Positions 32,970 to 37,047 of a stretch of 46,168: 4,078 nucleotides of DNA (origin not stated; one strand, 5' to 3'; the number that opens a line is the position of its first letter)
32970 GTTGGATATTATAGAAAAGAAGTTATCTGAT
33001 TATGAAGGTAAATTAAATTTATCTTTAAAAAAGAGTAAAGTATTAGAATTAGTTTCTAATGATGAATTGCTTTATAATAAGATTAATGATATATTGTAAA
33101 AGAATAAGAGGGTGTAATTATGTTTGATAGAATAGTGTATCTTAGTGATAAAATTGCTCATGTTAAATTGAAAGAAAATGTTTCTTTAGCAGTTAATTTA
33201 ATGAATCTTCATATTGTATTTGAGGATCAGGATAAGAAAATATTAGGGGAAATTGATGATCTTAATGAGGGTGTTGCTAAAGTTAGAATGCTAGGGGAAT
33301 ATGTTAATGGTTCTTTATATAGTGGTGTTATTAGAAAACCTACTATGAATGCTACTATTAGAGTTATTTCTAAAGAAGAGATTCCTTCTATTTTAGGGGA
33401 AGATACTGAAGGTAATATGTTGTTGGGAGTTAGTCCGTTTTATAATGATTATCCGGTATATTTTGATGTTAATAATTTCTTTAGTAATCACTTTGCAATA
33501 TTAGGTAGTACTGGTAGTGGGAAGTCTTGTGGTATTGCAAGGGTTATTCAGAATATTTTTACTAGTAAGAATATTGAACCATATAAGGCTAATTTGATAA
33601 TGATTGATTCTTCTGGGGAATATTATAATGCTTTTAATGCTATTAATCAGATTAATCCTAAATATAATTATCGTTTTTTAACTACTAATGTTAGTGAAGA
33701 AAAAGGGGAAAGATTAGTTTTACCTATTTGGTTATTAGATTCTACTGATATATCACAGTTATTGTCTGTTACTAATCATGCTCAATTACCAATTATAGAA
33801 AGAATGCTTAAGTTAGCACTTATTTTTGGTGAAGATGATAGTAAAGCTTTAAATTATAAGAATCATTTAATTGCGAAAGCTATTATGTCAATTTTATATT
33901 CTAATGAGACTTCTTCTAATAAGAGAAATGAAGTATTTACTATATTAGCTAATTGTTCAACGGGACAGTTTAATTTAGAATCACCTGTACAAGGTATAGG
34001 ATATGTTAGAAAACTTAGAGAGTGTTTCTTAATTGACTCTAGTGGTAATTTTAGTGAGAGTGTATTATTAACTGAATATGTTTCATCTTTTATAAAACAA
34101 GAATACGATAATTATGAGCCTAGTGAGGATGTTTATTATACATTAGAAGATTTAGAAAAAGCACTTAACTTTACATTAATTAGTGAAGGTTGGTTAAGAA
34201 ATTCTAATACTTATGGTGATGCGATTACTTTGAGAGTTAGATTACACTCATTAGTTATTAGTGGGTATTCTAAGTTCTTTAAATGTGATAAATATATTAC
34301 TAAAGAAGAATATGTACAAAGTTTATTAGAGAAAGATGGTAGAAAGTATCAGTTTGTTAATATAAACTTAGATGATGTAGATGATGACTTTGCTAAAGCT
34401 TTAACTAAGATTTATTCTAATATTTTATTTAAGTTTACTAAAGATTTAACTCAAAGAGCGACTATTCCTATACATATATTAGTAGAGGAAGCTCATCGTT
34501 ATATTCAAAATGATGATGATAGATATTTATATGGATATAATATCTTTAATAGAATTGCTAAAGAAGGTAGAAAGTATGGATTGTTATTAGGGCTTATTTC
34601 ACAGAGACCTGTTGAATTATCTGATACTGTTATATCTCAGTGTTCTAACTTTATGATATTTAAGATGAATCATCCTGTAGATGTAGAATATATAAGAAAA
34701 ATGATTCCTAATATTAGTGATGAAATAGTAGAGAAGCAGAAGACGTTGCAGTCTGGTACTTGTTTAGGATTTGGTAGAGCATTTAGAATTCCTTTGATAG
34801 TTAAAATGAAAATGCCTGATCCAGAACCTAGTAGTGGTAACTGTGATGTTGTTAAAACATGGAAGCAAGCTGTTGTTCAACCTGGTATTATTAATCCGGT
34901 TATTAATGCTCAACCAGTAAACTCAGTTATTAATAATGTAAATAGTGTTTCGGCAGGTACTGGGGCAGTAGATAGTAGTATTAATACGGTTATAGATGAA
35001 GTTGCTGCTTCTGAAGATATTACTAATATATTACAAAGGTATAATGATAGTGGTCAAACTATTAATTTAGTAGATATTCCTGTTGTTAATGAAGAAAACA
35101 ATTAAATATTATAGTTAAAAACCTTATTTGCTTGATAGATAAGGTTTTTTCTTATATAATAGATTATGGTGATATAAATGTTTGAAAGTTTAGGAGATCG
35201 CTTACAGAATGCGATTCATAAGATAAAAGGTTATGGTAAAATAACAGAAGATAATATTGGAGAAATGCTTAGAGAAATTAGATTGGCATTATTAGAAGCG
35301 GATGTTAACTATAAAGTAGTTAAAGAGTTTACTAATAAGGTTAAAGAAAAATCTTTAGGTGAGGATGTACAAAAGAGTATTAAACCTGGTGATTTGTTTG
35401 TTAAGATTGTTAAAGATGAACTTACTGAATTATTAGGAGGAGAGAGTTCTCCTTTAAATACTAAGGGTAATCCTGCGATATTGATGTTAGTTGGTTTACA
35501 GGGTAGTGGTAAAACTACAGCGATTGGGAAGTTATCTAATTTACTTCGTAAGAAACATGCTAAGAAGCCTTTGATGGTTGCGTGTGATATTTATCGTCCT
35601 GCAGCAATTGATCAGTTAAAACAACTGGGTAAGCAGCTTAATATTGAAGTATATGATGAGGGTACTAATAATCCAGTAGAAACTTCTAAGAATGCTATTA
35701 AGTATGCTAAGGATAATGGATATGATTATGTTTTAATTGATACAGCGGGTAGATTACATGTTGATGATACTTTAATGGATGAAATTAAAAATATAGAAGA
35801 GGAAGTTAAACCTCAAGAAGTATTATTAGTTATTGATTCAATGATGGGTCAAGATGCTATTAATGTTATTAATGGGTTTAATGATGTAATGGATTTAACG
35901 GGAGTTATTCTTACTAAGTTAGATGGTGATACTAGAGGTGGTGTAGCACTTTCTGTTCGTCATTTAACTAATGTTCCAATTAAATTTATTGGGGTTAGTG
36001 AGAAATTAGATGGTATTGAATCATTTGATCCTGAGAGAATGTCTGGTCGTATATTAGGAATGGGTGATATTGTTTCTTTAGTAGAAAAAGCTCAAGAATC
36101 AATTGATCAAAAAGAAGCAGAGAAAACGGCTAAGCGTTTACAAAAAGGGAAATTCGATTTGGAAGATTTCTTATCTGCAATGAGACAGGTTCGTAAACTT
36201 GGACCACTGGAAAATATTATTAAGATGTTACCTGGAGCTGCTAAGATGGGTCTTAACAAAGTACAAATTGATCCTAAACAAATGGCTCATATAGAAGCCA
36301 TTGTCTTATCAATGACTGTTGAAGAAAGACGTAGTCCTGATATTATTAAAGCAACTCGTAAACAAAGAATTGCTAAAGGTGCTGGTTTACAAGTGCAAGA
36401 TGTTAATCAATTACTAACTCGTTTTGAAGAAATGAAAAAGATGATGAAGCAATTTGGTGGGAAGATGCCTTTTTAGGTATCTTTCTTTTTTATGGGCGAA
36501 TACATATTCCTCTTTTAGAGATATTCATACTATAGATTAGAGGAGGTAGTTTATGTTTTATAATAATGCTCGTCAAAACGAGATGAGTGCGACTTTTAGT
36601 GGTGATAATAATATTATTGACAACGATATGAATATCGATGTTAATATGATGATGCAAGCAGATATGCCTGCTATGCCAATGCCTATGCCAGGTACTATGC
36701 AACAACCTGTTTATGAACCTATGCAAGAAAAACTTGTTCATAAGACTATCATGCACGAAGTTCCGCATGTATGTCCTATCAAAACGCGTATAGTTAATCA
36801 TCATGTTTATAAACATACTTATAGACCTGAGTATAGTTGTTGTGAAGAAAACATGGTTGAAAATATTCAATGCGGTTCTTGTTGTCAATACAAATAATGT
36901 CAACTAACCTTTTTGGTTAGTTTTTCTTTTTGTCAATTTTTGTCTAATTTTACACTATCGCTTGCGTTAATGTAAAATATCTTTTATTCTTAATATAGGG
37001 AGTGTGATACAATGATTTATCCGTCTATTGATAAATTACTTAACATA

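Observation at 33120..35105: Partnerless HerA/FtsK-clade ATPase inserted between ylxM and ffh in the SRP operon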

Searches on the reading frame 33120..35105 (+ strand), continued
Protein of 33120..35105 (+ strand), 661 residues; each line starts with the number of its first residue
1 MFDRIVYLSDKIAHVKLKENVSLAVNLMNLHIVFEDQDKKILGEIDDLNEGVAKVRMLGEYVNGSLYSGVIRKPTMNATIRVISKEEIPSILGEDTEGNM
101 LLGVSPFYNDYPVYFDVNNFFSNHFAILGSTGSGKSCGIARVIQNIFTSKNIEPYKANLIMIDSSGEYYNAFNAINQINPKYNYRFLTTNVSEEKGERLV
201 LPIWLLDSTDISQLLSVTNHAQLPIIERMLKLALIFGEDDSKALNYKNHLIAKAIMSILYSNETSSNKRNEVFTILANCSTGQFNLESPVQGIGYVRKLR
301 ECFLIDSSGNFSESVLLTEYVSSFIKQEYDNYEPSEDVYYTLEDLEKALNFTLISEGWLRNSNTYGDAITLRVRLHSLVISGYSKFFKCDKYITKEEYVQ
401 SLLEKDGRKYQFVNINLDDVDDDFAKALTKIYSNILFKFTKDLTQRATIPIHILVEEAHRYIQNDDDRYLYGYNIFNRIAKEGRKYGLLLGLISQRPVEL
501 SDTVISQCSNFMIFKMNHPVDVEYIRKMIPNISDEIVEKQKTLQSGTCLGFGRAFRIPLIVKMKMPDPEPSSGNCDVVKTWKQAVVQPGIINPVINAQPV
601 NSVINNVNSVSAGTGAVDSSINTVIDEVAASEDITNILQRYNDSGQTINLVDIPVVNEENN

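Call 71: get_annotated_region(hit=H3, flank=3500)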
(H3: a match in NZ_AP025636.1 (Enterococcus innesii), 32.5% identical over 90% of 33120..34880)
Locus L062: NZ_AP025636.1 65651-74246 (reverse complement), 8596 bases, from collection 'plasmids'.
description: Enterococcus innesii strain DB-1 plasmid pEIDB1, complete sequence
organism: Enterococcus innesii (NCBI taxid 2839759)
taxonomy: Bacteria; Bacillota; Bacilli; Lactobacillales; Enterococcaceae; Enterococcus; Enterococcus innesii
host: -; source: -; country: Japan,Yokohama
typing (MOB-suite, as given by PLSDB): non-mobilizable; replicon rep_cluster_183
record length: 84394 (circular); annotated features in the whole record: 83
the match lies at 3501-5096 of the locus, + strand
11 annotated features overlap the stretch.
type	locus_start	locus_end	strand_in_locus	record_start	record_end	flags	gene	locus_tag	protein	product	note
CDS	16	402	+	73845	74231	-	-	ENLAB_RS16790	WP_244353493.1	DUF6075 family protein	-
CDS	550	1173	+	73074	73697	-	-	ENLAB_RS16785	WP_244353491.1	CPBP family intramembrane glutamic endopeptidase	GO:0071586 - CAAX-box protein processing [Evidence IEA]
CDS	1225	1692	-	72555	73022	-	-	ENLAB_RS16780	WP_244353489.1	LMxysn_1693 family intestinal colonization protein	-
CDS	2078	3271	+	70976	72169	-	-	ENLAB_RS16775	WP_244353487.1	SIR2 family protein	-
CDS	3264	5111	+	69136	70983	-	-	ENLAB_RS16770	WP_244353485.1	ATP-binding protein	-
CDS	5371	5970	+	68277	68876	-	-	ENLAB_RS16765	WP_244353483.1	tyrosine-type recombinase/integrase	GO:0015074 - DNA integration [Evidence IEA]; GO:0006310 - DNA recombination [Evidence IEA]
CDS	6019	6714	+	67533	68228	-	-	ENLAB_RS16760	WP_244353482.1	Fic family protein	-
CDS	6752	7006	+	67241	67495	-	-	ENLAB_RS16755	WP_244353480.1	helix-turn-helix transcriptional regulator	-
CDS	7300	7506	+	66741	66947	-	-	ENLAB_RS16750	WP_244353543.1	cold-shock protein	-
CDS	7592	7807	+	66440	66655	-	-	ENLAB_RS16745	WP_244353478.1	hypothetical protein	-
CDS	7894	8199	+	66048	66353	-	-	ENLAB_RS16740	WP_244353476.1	hypothetical protein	-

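Call 72: get_annotated_region(hit=H1, flank=3500)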
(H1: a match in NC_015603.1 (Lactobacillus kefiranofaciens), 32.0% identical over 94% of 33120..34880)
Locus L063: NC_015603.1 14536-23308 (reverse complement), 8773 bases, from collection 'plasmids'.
description: Lactobacillus kefiranofaciens subsp. kefiranofaciens plasmid pWW2, complete sequence
organism: Lactobacillus kefiranofaciens (NCBI taxid 190905)
taxonomy: Bacteria; Bacillota; Bacilli; Lactobacillales; Lactobacillaceae; Lactobacillus; Lactobacillus kefiranofaciens
host: -; source: -; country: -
typing (MOB-suite, as given by PLSDB): conjugative; replicon rep_cluster_707; relaxase MOBQ; mating-pair formation MPF_T
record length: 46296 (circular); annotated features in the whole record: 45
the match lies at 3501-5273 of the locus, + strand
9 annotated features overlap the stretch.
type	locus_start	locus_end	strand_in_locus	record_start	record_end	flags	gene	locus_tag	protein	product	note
CDS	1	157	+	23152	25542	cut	-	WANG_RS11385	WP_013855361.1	protein kinase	GO:0006468 - protein phosphorylation [Evidence IEA]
CDS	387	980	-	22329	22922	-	-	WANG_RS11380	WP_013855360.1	recombinase family protein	GO:0006310 - DNA recombination [Evidence IEA]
CDS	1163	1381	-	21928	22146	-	-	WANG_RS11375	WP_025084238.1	hypothetical protein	-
CDS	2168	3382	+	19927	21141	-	-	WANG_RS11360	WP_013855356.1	SIR2 family protein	-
CDS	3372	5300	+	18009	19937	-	-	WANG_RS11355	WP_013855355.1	ATP-binding protein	-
CDS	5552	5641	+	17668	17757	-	-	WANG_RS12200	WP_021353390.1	putative holin-like toxin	-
CDS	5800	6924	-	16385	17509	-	-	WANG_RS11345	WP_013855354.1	ArdC-like ssDNA-binding domain-containing protein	-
CDS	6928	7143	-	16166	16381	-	-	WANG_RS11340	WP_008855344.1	hypothetical protein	-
CDS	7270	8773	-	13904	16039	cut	topB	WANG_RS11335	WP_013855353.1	type IA DNA topoisomerase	GO:0006265 - DNA topological change [Evidence IEA]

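Call 80: find_related_loci(query=A3, collection=metagenome_contigs, flank=5000)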
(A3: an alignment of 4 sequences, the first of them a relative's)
Query A3 (663 aa) in metagenome_contigs; peptide patterns used: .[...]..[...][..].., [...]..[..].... (x = any residue, [..] = any of these).
600 stretches matched a pattern (row limit reached: there are more); 271 encode a relative of the query (tblastn E <= 1e-3); the best 80 are kept; 80 distinct loci.
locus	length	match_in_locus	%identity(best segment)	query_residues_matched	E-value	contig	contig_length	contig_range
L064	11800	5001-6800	79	1-599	0e+0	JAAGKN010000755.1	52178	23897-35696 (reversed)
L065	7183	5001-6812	77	1-604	0e+0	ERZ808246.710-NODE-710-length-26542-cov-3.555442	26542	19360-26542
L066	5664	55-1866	77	1-604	0e+0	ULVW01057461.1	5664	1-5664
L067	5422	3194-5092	73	1-638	0e+0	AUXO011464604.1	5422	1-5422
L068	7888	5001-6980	74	1-639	0e+0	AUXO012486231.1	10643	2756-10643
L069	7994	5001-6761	77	2-588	0e+0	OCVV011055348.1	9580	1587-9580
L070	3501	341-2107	75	1-590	0e+0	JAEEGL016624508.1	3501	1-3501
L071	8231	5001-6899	71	1-634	0e+0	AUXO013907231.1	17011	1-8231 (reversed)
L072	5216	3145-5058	70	1-642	0e+0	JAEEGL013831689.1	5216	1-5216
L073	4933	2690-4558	71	1-631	0e+0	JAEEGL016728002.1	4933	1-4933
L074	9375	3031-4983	68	1-660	0e+0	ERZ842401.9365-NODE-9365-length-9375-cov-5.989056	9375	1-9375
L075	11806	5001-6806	73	1-604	0e+0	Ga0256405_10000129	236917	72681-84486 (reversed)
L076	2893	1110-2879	76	1-591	0e+0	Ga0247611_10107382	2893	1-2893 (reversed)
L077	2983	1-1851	71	9-629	0e+0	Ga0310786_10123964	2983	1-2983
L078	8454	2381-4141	74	1-589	0e+0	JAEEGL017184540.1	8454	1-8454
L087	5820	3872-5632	69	1-590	0e+0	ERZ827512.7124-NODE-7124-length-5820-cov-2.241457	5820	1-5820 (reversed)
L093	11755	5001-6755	62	1-587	0e+0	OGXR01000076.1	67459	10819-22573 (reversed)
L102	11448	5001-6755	57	2-588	0e+0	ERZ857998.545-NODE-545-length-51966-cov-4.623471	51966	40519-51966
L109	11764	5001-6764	50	1-590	0e+0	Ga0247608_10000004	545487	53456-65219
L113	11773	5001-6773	51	1-592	0e+0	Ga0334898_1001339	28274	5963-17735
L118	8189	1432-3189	49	1-588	0e+0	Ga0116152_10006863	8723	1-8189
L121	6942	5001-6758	51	1-588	0e+0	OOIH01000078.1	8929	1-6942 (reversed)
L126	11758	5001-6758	49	1-588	0e+0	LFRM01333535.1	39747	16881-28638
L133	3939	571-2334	46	1-591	0e+0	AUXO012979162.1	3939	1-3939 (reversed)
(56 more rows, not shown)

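Call 85: search_protein_families(library=pfam, proteins=[L087:3093-3782:+, L078:2036-2305:+, L109:6752-8251:+, L126:6775-8289:-, L113:3914-4987:+, L102:3621-4895:+, L093:4083-4919:+, L118:3266-5296:+, L133:2407-3699:+, L121:3427-3975:+], max_evalue=0.001)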
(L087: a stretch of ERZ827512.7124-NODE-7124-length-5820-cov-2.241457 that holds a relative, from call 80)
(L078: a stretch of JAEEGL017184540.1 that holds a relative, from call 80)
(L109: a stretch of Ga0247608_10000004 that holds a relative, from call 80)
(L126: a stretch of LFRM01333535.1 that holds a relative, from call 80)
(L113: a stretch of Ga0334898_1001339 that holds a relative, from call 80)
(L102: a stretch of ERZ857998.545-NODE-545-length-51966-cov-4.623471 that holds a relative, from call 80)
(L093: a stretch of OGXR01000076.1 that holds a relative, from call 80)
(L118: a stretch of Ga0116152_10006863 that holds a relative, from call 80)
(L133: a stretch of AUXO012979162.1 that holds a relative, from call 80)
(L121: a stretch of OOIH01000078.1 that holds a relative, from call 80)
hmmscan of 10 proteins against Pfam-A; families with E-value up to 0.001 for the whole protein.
L087:3093-3782:+ (229 aa): 0 families

L078:2036-2305:+ (89 aa): 1 family
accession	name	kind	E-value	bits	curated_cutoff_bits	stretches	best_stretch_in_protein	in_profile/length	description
PF03006.26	HlyIII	-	0.00074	19.7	26.2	1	4-65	65-129/224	Haemolysin-III related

L109:6752-8251:+ (499 aa): 1 family
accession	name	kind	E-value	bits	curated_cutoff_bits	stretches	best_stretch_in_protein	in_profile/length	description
PF07963.17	N_methyl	-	5.9e-05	22.9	21.2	1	9-33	2-26/27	Prokaryotic N-terminal methylation motif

L126:6775-8289:- (504 aa): 5 families
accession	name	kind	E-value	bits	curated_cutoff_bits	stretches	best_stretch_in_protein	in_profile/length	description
PF06962.18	rRNA_methylase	-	8.6e-38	129.8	22.7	1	362-480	1-117/137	Putative rRNA methylase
PF16199.10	Radical_SAM_C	-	8.7e-30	103.1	31.9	1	226-308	1-83/85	Radical_SAM C-terminal domain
PF04055.27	Radical_SAM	-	7.8e-15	55.9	29.5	1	58-220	9-165/166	Radical SAM superfamily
PF13847.12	Methyltransf_31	-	9.7e-10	38.7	27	1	334-471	2-129/145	Methyltransferase domain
PF01795.25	Methyltransf_5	-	6e-05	23.1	27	1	327-416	14-101/309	MraW methylase family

L113:3914-4987:+ (357 aa): 1 family
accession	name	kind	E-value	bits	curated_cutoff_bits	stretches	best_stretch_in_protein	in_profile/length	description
PF20990.2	DUF2207_C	-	1.3e-22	81.2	33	1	65-291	2-244/247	Predicted membrane protein (DUF2207) C-terminal domain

L102:3621-4895:+ (424 aa): 2 families
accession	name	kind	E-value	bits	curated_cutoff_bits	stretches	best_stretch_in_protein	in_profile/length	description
PF05193.26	Peptidase_M16_C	-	2.2e-16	60.7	23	1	180-358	1-180/181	Peptidase M16 inactive domain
PF00675.25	Peptidase_M16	-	1.5e-15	57.8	22.3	1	61-171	31-145/149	Insulinase (Peptidase family M16)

L093:4083-4919:+ (278 aa): 1 family
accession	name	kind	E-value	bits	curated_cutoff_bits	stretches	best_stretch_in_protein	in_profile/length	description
PF14851.11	FAM176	-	1.9e-05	25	31.5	1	41-124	22-101/152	FAM176 family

L118:3266-5296:+ (676 aa): 3 families
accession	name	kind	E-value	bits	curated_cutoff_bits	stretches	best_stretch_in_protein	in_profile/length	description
PF00884.28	Sulfatase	-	1.3e-33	117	25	1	267-583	1-296/301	Sulfatase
PF01663.27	Phosphodiest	-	5.2e-05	23.4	23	1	290-510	18-219/342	Type I phosphodiesterase / nucleotide pyrophosphatase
PF02995.22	DUF229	-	0.00025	20.3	25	1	472-520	303-351/496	Protein of unknown function (DUF229)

L133:2407-3699:+ (430 aa): 3 families
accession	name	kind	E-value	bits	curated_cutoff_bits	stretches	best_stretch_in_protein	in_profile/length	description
PF13393.11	tRNA-synt_His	-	2.9e-30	106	25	1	10-319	3-305/308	Histidyl-tRNA synthetase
PF03129.25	HGTP_anticodon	-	3.5e-11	43.5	21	1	340-428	2-93/94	Anticodon binding domain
PF00587.30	tRNA-synt_2b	-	1.7e-05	25.4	29.3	1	65-155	1-98/179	tRNA synthetase class II core domain (G, H, P, S and T)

L121:3427-3975:+ (182 aa): 6 families
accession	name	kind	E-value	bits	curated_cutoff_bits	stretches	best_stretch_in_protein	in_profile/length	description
PF00702.32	Hydrolase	-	1.4e-11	45.5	26.4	1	52-138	95-191/191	haloacid dehalogenase-like hydrolase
PF09419.16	PGP_phosphatase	-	4.3e-11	43.1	20.4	1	13-144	17-163/168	Mitochondrial PGP phosphatase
PF13242.12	Hydrolase_like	-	1.5e-09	38.1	22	1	100-146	4-50/75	HAD-hyrolase-like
PF13419.12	HAD_2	-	1.8e-09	38.4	23.8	1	54-144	80-178/178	Haloacid dehalogenase-like hydrolase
PF08282.18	Hydrolase_3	-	1.3e-07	32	20.9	1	39-93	2-55/255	haloacid dehalogenase-like hydrolase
PF13344.12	Hydrolase_6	-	0.00041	20.8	27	1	39-96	2-57/101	Haloacid dehalogenase-like hydrolase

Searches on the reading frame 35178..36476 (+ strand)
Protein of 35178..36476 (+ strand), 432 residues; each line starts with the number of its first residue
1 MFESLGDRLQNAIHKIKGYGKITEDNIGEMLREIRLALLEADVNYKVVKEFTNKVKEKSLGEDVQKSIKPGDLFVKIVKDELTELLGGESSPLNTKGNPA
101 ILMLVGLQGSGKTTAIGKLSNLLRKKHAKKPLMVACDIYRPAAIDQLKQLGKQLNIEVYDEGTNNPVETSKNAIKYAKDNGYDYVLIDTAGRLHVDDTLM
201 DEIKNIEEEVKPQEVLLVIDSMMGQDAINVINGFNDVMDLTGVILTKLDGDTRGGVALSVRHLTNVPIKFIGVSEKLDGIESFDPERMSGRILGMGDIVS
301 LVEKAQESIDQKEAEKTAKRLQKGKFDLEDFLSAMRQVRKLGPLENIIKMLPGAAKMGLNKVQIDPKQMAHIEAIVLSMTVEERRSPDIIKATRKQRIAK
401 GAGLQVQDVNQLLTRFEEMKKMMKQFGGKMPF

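Call 3: search_protein_families(library=pfam, proteins=[window:35178-36476:+], max_evalue=0.01)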
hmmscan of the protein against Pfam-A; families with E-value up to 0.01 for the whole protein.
window:35178-36476:+ (432 aa): 13 families
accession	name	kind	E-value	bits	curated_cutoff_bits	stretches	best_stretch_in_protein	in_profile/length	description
PF00448.28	SRP54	-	5.7e-74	248.5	22.7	1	100-294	2-196/196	SRP54-type protein, GTPase domain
PF02978.25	SRP_SPB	-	8.5e-33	113.1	27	1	325-423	1-91/91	Signal peptide binding domain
PF02881.24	SRP54_N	-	1.5e-23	83.2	22.4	1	5-82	1-75/75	SRP54-type protein, helical bundle domain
PF02492.25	cobW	-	0.00016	21.8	20.7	1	102-248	3-153/180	CobW/HypB/UreG, nucleotide-binding domain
PF06414.18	Zeta_toxin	-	0.00034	20.6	22.3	1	94-205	11-119/199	Zeta toxin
PF13207.12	AAA_17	-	0.0006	20.5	27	1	105-218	1-108/136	AAA domain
PF13401.12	AAA_22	-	0.00067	20.4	27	1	99-208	5-109/130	AAA domain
PF13614.12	AAA_31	-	0.002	18.5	27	0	170-194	107-130/177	AAA domain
PF13191.12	AAA_16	-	0.0025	18.8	32.6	1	96-220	21-139/167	AAA ATPase domain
PF01926.29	MMR_HSR1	-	0.0039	17.7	21.9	0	103-225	3-86/113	50S ribosome-binding GTPase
PF25199.1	nSTAND_NTPase5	-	0.0042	17.3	34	0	89-187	31-128/145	Novel STAND NTPase 5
PF01656.29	CbiA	-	0.0081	16.6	25.4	0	109-253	9-88/125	CobQ/CobB/MinD/ParA nucleotide binding domain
PF03029.23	ATP_bind_1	-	0.0095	16.2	27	0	105-230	2-141/240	Conserved hypothetical ATP binding protein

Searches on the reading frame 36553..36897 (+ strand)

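Call 3: search_protein_families(library=pfam, proteins=[window:36553-36897:+], max_evalue=0.01)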
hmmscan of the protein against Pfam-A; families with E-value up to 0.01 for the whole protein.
window:36553-36897:+ (114 aa): 2 families
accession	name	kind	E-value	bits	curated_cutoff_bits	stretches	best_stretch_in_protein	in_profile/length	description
PF17046.10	Ses_B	-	0.005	17.1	23.2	1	8-20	2-14/28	SesB domain on fungal death-pathway protein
PF11122.13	Spore-coat_CotD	-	0.0062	17.5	22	1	52-93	2-44/90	Inner spore coat protein D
